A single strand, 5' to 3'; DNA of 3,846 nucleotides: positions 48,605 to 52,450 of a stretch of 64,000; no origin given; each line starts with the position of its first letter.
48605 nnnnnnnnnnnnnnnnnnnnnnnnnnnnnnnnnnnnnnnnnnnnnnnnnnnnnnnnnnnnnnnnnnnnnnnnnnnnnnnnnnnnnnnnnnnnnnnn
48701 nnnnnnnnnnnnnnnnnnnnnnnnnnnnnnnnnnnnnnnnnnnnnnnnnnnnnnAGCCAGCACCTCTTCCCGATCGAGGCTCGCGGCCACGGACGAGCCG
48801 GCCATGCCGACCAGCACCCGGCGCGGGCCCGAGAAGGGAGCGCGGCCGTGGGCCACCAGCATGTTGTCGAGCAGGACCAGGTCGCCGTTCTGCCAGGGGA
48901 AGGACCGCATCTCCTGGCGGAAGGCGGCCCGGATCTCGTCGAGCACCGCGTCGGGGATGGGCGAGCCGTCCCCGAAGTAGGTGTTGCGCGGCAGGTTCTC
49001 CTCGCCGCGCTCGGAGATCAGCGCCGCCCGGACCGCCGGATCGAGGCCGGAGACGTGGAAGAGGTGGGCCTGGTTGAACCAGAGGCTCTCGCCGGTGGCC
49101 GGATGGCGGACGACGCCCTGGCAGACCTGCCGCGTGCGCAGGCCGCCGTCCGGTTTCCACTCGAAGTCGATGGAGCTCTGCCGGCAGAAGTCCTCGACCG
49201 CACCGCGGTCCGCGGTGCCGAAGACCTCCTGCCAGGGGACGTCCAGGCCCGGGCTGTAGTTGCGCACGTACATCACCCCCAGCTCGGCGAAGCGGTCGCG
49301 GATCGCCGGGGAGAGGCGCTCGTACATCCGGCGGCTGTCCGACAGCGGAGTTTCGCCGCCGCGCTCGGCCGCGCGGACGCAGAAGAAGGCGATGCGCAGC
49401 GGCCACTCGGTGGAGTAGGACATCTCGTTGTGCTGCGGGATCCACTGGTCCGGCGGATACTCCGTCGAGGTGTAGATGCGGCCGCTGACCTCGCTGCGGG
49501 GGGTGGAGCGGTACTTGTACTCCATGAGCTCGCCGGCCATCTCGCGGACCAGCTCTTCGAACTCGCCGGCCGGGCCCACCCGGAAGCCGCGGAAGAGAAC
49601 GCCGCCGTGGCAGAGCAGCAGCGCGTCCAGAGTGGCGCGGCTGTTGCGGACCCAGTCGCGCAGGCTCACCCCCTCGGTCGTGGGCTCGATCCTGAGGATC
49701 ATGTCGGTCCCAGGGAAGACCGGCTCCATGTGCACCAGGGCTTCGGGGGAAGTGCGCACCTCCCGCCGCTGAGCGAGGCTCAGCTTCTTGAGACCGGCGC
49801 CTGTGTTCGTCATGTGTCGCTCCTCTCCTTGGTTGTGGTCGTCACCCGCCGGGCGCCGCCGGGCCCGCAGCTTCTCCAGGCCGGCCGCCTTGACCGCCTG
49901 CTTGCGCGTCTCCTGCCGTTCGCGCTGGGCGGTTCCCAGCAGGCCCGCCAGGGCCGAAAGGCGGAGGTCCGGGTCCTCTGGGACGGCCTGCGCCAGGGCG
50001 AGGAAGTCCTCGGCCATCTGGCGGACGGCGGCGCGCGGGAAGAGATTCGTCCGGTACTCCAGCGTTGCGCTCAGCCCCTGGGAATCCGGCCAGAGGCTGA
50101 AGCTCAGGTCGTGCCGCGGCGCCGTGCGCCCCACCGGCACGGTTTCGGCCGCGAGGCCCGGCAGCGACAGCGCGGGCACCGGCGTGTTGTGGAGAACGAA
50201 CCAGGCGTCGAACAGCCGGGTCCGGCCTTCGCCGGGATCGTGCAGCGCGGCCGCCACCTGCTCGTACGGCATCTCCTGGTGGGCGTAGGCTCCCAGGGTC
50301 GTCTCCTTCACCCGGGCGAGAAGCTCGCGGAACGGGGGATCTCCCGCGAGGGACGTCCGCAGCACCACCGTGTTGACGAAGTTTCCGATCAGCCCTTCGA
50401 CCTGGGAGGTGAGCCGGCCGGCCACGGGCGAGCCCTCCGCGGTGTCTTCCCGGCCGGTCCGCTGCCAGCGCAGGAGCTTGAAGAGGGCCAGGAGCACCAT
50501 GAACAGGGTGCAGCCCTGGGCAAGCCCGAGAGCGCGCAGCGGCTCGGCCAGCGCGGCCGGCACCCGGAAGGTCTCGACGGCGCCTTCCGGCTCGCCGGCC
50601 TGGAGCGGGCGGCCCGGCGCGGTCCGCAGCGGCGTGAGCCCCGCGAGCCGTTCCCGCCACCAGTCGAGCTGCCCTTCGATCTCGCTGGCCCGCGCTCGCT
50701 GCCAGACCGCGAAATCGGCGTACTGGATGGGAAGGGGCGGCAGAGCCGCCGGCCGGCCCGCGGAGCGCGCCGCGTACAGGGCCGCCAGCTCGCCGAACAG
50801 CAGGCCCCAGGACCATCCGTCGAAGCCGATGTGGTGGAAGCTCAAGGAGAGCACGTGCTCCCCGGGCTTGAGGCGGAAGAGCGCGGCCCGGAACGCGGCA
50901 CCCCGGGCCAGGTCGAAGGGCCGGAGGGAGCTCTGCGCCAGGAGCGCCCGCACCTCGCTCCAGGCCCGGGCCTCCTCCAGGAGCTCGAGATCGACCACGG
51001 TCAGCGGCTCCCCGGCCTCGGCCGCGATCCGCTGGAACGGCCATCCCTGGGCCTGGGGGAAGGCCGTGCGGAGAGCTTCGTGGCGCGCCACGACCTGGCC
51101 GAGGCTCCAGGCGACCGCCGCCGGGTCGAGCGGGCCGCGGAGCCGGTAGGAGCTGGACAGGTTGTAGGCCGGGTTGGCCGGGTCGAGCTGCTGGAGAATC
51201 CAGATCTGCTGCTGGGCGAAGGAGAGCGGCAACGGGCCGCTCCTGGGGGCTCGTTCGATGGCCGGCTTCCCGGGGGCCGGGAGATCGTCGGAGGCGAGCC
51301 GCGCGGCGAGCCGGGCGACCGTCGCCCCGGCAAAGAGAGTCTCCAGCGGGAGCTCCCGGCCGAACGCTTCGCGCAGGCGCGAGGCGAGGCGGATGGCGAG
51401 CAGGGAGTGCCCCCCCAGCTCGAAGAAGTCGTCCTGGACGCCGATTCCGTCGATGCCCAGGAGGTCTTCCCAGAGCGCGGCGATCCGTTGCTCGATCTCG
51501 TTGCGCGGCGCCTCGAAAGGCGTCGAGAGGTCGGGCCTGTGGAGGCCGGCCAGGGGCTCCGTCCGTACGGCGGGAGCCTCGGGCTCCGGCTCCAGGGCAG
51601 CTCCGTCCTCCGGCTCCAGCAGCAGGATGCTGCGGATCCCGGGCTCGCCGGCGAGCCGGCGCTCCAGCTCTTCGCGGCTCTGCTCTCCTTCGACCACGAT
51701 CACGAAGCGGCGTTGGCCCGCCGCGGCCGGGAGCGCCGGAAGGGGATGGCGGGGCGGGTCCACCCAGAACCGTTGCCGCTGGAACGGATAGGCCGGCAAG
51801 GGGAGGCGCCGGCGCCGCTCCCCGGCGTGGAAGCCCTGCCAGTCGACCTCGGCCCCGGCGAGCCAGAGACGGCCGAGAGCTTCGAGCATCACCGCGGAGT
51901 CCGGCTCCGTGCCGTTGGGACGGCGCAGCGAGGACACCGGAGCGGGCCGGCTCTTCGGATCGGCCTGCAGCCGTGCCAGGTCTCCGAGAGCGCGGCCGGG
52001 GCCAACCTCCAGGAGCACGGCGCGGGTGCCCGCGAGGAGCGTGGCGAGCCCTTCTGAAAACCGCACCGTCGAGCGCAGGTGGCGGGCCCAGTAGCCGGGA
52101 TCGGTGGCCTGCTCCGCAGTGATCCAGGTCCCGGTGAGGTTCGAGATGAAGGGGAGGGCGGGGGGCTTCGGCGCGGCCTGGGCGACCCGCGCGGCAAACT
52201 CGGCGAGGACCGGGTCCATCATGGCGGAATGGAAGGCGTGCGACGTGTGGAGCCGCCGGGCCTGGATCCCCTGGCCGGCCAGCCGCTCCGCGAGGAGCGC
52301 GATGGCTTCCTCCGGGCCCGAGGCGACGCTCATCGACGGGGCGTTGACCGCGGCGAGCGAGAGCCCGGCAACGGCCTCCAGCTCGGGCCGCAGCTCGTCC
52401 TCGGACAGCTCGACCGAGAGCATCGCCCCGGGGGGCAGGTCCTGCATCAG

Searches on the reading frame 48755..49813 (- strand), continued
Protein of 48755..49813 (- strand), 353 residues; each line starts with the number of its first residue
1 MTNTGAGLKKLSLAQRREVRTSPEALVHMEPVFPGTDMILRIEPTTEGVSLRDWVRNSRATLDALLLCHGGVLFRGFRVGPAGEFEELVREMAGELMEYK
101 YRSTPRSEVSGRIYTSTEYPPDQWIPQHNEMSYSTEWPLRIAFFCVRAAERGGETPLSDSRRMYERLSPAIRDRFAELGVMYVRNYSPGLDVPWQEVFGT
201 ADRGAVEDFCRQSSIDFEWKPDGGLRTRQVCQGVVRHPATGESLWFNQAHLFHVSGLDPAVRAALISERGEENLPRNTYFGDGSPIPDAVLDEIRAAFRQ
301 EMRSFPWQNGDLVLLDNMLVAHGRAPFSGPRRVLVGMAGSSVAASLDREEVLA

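Call 55: find_encoding_contigs(protein=P0005, flank=3000, max_places=2)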
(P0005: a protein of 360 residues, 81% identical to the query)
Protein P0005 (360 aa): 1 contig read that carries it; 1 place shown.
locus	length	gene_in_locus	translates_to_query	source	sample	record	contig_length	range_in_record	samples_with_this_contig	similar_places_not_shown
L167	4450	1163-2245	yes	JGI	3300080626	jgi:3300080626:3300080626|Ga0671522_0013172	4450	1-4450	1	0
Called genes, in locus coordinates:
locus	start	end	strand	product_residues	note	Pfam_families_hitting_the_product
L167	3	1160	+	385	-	?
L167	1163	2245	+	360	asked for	PF02668:TauD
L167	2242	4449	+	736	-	?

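Call 56: find_encoding_contigs(protein=P0008, flank=3000, max_places=2)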
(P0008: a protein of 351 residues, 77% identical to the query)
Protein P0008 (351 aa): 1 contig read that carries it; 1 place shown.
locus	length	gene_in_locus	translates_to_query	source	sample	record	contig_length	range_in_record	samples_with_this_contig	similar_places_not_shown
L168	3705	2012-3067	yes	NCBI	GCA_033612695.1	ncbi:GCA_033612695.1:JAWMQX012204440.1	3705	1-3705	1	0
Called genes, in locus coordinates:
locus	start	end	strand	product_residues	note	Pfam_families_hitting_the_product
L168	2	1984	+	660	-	?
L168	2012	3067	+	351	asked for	PF02668:TauD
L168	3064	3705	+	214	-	?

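Call 66: get_annotated_region(hit=H27, flank=7000)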
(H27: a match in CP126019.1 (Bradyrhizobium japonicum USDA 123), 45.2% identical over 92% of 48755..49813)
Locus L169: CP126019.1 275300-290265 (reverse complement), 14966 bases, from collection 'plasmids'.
description: Bradyrhizobium japonicum USDA 123 plasmid pUSDA123-1, complete sequence
organism: Bradyrhizobium japonicum USDA 123 (NCBI taxid 936135)
taxonomy: Bacteria; Pseudomonadota; Alphaproteobacteria; Hyphomicrobiales; Nitrobacteraceae; Bradyrhizobium; Bradyrhizobium japonicum; Bradyrhizobium japonicum USDA 123
host: -; source: Glycine max,soybean,root nodule; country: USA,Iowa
typing (MOB-suite, as given by PLSDB): mobilizable; replicon rep_cluster_506; relaxase MOBP
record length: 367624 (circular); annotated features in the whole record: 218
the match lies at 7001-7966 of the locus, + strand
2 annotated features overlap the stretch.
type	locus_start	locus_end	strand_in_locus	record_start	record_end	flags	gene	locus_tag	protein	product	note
CDS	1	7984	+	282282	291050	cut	-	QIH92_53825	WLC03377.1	non-ribosomal peptide synthetase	-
CDS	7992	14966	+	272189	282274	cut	-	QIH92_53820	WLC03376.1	amino acid adenylation domain-containing protein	-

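Call 67: get_annotated_region(hit=H36, flank=7000)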
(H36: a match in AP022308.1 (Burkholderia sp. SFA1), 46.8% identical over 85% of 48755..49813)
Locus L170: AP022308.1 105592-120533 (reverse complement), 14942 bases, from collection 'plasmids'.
description: Burkholderia sp. SFA1 plasmid BSFA1_p1 DNA, complete genome
organism: Burkholderia sp. SFA1 (NCBI taxid 341178)
taxonomy: Bacteria; Pseudomonadota; Betaproteobacteria; Burkholderiales; Burkholderiaceae; Burkholderia; Burkholderia sp. SFA1
host: -; source: -; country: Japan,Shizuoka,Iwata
typing (MOB-suite, as given by PLSDB): non-mobilizable
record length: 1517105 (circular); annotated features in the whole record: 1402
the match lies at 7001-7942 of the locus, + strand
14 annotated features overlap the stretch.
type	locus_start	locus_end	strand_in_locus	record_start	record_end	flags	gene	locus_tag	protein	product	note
CDS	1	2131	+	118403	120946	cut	-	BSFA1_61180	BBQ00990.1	ABC transporter permease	-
CDS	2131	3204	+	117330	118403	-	-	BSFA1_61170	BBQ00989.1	carotenoid 1,2-hydratase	-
CDS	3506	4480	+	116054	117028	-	-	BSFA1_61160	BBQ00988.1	hypothetical protein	-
CDS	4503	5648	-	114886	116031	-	-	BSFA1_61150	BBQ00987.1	GGDEF domain-containing protein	-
CDS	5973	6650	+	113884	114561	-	-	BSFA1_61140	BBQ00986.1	DNA-directed RNA polymerase sigma-70 factor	-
CDS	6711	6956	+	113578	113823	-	-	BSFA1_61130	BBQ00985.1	antibiotic synthesis protein MbtH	-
CDS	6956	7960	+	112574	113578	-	-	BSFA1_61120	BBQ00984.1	syringomycin biosynthesis enzyme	-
CDS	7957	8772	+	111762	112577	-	-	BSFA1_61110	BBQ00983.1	iron ABC transporter ATP-binding protein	-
CDS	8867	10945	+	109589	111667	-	-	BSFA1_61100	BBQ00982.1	iron-hydroxamate ABC transporter permease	-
CDS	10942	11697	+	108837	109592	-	-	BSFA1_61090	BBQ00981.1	ferric iron reductase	-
CDS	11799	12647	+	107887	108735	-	-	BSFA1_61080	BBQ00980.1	iron ABC transporter substrate-binding protein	-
CDS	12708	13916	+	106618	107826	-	-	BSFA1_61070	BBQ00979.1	MFS transporter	-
CDS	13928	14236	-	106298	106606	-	-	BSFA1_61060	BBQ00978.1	hypothetical protein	-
CDS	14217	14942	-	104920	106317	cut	-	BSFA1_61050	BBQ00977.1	hypothetical protein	-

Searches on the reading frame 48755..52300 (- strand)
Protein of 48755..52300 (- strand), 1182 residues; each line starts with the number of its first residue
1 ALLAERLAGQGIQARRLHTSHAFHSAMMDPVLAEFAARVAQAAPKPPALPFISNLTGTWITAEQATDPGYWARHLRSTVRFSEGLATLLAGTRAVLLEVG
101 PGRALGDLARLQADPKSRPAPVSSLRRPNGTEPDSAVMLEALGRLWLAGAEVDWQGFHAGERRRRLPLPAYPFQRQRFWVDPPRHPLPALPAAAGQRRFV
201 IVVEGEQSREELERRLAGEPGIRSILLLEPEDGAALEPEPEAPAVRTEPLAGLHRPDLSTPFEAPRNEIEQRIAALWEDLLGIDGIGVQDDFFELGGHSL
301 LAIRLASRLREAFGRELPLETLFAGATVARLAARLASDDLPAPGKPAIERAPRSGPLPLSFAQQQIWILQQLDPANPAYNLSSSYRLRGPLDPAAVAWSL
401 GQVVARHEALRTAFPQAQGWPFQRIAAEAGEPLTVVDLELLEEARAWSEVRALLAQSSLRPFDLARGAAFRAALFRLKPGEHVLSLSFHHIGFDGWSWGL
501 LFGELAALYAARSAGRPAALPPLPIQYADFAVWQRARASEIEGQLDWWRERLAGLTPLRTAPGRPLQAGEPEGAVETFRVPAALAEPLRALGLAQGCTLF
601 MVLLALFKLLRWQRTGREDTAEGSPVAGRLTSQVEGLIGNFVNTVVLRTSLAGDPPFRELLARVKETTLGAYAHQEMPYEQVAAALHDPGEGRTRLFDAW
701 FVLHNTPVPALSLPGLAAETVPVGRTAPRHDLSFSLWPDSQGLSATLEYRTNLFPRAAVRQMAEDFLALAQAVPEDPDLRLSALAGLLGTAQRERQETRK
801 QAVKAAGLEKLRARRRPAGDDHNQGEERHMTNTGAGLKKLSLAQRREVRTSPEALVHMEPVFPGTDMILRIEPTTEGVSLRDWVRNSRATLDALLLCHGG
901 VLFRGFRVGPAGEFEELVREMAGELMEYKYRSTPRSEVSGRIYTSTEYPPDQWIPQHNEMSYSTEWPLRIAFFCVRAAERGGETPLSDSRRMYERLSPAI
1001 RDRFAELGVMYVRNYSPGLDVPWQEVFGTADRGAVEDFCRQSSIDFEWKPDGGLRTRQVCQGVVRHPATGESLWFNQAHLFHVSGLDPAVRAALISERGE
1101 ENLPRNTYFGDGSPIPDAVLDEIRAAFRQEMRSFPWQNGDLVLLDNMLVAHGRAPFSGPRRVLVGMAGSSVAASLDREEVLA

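Call 6: search_protein_families(library=pfam, proteins=[window:48755-52300:-], max_evalue=0.001)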
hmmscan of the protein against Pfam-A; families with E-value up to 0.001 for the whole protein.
window:48755-52300:- (1182 aa): 4 families
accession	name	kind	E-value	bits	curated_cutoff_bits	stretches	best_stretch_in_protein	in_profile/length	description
PF00668.25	Condensation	-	4.9e-85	286.4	30.6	1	357-784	5-444/456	Condensation domain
PF02668.22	TauD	-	6.3e-50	171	27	1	873-1166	4-266/267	Taurine catabolism dioxygenase TauD, TfdA family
PF00550.31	PP-binding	-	1.8e-17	63.8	20.8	1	271-335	1-67/67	Phosphopantetheine attachment site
PF00698.26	Acyl_transf_1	-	6e-10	39.5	32.7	1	4-101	171-267/319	Acyl transferase domain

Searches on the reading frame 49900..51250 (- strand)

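Call 33: search_protein_families(library=ncbifam, proteins=[window:49900-51250:-], max_evalue=0.001)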
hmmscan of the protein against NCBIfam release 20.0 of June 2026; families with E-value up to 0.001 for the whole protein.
window:49900-51250:- (450 aa): 4 families
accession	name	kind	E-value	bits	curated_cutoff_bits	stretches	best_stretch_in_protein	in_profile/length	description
NF004282.0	PRK05691.1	subfamily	7.7e-92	307.6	4090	1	3-446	672-1118/4334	non-ribosomal peptide synthase/polyketide synthase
NF047350.1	aureusi_NRPS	equivalog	6.3e-41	139.4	2500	1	8-432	996-1406/2373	aureusimine non-ribosomal peptide synthetase AusA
NF038078.1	NRPS_MxcG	equivalog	9.4e-35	119.2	2300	1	7-434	5-427/1442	myxochelin non-ribosomal peptide synthetase MxcG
NF007605.2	PRK10252.1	equivalog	7.6e-15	53.5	2400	1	7-433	4-429/1292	enterobactin non-ribosomal peptide synthetase EntF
